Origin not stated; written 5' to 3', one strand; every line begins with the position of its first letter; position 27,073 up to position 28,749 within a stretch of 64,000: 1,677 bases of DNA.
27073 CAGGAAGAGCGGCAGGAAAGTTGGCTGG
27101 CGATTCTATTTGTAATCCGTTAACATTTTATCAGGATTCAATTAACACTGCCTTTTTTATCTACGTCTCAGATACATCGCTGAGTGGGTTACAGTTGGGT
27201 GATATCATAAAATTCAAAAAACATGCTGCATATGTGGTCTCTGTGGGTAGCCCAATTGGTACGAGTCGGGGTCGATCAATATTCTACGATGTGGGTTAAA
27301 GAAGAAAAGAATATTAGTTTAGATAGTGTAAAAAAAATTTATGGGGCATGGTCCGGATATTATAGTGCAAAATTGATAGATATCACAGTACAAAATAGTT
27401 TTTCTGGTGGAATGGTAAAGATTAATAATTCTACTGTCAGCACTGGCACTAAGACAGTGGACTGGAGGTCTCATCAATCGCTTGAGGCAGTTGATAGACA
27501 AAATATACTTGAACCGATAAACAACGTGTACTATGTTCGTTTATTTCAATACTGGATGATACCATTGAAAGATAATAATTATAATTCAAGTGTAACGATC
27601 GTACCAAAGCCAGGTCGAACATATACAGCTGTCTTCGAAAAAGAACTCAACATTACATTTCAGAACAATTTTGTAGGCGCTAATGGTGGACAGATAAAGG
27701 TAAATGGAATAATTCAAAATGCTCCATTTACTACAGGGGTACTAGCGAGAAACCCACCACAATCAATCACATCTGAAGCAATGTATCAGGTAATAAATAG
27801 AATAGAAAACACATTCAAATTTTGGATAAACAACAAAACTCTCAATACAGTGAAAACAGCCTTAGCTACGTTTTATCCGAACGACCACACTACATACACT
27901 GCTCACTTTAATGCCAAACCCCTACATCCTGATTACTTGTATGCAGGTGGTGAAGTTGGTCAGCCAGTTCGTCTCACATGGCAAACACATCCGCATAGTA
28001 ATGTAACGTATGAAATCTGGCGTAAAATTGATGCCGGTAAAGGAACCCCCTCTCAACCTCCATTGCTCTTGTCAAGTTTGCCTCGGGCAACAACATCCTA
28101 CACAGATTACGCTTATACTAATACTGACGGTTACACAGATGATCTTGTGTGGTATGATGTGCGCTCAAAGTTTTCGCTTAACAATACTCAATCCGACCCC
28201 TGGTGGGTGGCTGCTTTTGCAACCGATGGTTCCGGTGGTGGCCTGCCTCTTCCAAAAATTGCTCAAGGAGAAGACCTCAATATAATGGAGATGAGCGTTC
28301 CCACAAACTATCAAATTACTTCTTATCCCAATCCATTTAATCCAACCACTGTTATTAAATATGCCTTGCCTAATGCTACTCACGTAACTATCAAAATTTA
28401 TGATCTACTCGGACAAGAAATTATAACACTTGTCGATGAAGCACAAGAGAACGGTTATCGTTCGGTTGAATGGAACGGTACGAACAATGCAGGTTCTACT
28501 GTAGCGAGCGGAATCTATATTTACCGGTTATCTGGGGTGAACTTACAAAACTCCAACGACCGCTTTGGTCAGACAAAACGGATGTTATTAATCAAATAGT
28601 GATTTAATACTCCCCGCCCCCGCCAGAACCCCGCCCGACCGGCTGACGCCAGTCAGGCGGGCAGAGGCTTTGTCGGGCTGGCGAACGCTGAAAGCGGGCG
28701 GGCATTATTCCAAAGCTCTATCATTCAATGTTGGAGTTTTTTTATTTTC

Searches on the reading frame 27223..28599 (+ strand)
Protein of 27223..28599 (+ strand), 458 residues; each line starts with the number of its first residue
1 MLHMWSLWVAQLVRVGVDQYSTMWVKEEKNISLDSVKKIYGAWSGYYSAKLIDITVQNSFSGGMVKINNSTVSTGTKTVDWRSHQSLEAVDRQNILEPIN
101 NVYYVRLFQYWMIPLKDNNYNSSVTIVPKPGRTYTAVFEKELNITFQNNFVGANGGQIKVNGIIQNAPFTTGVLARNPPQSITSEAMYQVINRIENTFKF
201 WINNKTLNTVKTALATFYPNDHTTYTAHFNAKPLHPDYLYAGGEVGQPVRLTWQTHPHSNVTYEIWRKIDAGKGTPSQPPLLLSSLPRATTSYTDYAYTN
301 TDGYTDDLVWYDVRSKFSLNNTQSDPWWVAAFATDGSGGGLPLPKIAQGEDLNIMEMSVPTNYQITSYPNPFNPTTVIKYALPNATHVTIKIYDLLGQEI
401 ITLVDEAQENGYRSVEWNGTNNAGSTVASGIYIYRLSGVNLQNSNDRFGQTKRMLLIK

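Call 16: search_protein_families(library=pfam, proteins=[window:27223-28599:+], max_evalue=0.001)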
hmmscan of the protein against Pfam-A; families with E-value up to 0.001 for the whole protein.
window:27223-28599:+ (458 aa): 3 families
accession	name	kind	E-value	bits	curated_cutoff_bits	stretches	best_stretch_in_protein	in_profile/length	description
PF13860.13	FlgD_ig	-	1.7e-09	38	27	1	383-438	20-75/79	FlgD Ig-like domain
PF18962.6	Por_Secre_tail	-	5.6e-06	27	27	1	368-440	2-66/75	Secretion system C-terminal sorting domain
PF13585.12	CHU_C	-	0.00019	21.9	27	1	373-438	15-72/86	CHU_C Type IX secretion signal domain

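Call 17: search_protein_families(library=ncbifam, proteins=[window:27223-28599:+], max_evalue=0.01)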
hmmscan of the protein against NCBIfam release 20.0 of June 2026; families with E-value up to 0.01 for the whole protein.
window:27223-28599:+ (458 aa): 8 families
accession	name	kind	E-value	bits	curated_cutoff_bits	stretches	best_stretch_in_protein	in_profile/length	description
TIGR04183.1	Por_Secre_tail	domain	1.2e-09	38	23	1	368-440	2-62/72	T9SS type A sorting domain-containing protein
NF033707.1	T9SS_sortase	equivalog_domain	1.4e-09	36.2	420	1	362-449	996-1087/1095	type IX secretion system sortase PorU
NF005176.1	PRK06655.1-1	equivalog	1.5e-07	31.6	230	1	383-439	94-150/197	flagellar hook assembly protein FlgD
NF052228.1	T9SS_PorZ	equivalog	4.8e-06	25.3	260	1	364-437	672-741/757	type IX secretion system anionic LPS delivery protein PorZ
NF052323.1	T9SSA_dep_M6i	equivalog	6.1e-06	24.5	600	1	367-438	960-1026/1043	T9SS-dependent M6-like inactivated metalloprotease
NF038113.1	T9SSA_dep_M36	equivalog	1.1e-05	23.8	885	1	362-442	790-861/869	T9SS-dependent M36 family metallopeptidase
NF009276.0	PRK12633.1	equivalog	5.5e-05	23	383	1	384-442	127-185/234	flagellar basal body rod modification protein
NF004496.1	PRK05842.1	equivalog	0.00074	18.8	250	1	400-451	182-232/271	flagellar hook assembly protein FlgD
